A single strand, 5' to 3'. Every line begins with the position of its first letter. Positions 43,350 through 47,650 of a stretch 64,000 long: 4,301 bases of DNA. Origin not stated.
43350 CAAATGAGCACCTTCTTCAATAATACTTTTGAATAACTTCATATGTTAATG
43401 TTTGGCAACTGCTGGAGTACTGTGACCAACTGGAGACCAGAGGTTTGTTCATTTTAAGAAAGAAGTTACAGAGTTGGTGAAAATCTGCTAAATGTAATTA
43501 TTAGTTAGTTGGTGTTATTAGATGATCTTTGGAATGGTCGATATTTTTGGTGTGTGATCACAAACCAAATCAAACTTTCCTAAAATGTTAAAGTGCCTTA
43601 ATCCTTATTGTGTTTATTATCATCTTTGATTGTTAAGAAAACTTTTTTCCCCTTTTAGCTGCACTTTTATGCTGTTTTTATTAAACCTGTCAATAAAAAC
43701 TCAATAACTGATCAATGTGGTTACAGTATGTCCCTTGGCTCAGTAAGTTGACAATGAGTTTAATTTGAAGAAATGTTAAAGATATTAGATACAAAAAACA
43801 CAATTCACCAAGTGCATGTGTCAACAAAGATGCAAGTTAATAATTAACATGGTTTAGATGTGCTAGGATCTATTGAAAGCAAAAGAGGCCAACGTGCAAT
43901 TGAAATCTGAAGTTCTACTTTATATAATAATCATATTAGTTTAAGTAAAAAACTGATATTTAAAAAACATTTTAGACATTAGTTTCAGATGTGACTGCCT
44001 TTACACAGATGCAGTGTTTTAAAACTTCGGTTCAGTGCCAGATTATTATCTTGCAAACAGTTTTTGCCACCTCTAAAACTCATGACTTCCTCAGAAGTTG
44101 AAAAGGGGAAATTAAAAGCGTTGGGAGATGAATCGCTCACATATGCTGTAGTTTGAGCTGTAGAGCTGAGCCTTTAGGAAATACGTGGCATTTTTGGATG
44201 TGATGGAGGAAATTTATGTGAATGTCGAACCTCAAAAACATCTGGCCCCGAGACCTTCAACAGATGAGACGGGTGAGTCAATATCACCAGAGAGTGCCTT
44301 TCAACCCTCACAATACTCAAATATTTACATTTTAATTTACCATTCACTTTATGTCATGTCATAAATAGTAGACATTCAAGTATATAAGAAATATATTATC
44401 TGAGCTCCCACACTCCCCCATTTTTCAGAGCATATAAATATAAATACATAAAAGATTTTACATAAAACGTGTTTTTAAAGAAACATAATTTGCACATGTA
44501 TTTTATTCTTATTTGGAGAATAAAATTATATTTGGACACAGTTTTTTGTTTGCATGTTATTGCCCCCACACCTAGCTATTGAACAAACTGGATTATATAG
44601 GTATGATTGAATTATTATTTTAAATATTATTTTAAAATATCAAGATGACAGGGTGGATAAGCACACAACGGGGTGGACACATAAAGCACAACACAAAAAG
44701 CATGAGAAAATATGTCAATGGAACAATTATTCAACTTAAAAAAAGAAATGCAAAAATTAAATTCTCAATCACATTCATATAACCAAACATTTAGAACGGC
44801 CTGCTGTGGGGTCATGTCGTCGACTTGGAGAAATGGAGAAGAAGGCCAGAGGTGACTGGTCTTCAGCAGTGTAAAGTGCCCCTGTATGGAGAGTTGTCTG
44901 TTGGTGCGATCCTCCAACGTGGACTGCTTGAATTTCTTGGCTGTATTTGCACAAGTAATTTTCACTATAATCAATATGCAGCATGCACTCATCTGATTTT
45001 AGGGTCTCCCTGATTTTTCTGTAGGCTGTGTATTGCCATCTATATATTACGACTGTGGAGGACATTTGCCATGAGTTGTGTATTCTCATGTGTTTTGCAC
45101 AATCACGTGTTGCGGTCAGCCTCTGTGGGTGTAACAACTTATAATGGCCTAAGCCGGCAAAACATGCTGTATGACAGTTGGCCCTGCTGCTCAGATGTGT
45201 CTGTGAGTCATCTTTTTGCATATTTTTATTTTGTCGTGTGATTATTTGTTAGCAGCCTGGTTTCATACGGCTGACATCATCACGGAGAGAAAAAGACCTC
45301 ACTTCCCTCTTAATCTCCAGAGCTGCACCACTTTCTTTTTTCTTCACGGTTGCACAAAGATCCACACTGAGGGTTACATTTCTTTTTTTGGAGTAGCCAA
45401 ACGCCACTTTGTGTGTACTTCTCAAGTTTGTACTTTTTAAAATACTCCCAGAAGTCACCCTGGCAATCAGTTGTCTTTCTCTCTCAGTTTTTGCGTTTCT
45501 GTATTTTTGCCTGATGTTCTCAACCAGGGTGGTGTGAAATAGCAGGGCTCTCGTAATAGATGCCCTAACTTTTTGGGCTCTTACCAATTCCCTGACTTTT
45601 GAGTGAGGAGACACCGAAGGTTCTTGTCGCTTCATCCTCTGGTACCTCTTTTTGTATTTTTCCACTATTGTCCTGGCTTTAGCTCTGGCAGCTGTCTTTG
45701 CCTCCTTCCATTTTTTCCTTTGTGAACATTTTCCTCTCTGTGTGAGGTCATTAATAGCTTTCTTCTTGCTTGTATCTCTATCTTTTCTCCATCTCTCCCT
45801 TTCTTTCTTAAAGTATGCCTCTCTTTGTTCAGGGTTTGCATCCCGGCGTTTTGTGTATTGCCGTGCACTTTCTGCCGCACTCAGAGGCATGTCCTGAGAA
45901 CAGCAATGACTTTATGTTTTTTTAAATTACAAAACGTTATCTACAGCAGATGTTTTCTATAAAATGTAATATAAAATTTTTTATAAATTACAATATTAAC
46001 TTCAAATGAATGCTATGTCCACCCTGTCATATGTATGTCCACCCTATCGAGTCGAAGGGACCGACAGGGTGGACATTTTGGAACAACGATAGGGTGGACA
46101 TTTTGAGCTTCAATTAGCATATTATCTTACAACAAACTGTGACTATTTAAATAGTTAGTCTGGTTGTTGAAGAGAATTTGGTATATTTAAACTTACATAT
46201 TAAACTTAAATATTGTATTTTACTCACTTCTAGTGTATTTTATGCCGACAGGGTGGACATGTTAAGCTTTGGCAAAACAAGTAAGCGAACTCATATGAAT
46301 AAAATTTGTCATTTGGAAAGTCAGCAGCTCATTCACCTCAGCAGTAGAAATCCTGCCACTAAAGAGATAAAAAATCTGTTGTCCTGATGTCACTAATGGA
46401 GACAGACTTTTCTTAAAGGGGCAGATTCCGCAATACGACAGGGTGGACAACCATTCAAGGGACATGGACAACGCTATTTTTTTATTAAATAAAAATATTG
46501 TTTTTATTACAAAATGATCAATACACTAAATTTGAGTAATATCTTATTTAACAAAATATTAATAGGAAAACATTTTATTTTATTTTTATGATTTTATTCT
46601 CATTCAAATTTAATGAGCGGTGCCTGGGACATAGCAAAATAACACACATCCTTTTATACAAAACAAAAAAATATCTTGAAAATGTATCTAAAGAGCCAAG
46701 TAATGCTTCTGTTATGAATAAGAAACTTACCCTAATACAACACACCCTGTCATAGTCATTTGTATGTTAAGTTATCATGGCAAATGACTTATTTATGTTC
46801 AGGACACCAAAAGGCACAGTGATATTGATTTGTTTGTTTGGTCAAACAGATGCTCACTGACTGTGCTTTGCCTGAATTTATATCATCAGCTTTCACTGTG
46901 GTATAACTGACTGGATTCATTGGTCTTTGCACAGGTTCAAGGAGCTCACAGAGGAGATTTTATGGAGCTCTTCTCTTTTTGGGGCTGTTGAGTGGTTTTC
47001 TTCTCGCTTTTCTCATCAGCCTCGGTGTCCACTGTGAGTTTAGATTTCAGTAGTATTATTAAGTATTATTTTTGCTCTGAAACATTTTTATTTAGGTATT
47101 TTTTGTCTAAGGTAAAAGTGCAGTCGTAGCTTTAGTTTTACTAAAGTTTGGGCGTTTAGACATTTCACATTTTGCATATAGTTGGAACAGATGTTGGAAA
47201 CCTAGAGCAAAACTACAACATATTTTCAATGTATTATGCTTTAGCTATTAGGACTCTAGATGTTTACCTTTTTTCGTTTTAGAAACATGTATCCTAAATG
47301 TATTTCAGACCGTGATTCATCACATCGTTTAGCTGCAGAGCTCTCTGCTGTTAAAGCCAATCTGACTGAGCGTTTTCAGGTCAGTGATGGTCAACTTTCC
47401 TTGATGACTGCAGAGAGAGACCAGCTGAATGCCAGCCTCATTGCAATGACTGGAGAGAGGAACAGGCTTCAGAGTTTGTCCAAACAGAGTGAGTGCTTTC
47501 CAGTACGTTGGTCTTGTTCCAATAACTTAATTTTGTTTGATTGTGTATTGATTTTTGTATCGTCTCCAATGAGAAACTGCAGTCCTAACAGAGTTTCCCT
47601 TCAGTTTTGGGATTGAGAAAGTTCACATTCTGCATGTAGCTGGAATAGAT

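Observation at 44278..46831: Transposon insertion in intron 1 of lectin copy A, with the empty site preserved in copy B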

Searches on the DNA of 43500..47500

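Call 90: search_rna_families(source=window, start=43500, end=47500, threshold=gathering)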
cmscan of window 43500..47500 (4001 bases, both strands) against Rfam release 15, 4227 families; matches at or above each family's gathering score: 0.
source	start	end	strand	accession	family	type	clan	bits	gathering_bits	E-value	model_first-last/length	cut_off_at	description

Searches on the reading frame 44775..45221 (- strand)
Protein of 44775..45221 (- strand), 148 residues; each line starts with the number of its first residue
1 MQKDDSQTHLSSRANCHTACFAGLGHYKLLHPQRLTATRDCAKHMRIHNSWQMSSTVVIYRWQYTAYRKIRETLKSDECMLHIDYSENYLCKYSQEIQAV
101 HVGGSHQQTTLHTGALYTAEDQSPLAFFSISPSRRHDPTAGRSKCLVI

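Call 8: search_protein_families(library=pfam, proteins=[window:44775-45221:-], max_evalue=1)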
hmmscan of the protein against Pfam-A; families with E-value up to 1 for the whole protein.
window:44775-45221:- (148 aa): 0 families

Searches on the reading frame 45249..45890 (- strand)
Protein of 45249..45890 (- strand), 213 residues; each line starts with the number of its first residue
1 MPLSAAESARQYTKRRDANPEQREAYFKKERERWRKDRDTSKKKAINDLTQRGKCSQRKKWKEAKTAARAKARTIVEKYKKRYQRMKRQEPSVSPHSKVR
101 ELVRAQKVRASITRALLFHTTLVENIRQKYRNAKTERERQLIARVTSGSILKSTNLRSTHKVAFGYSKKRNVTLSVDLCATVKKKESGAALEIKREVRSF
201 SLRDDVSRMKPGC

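Call 8: search_protein_families(library=pfam, proteins=[window:45249-45890:-], max_evalue=1)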
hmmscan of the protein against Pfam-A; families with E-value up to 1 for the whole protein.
window:45249-45890:- (213 aa): 1 family
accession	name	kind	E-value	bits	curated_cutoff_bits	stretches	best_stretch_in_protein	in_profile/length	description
PF12137.13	RapA_C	-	0.32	10.4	26.8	1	20-116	253-345/360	RNA polymerase recycling family C-terminal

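Call 29: find_encoding_contigs(protein=window:45249-45890:-, flank=5000, max_places=10)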
Protein window:45249-45890:- (213 aa): no gene with exactly this product is on record in the collection.
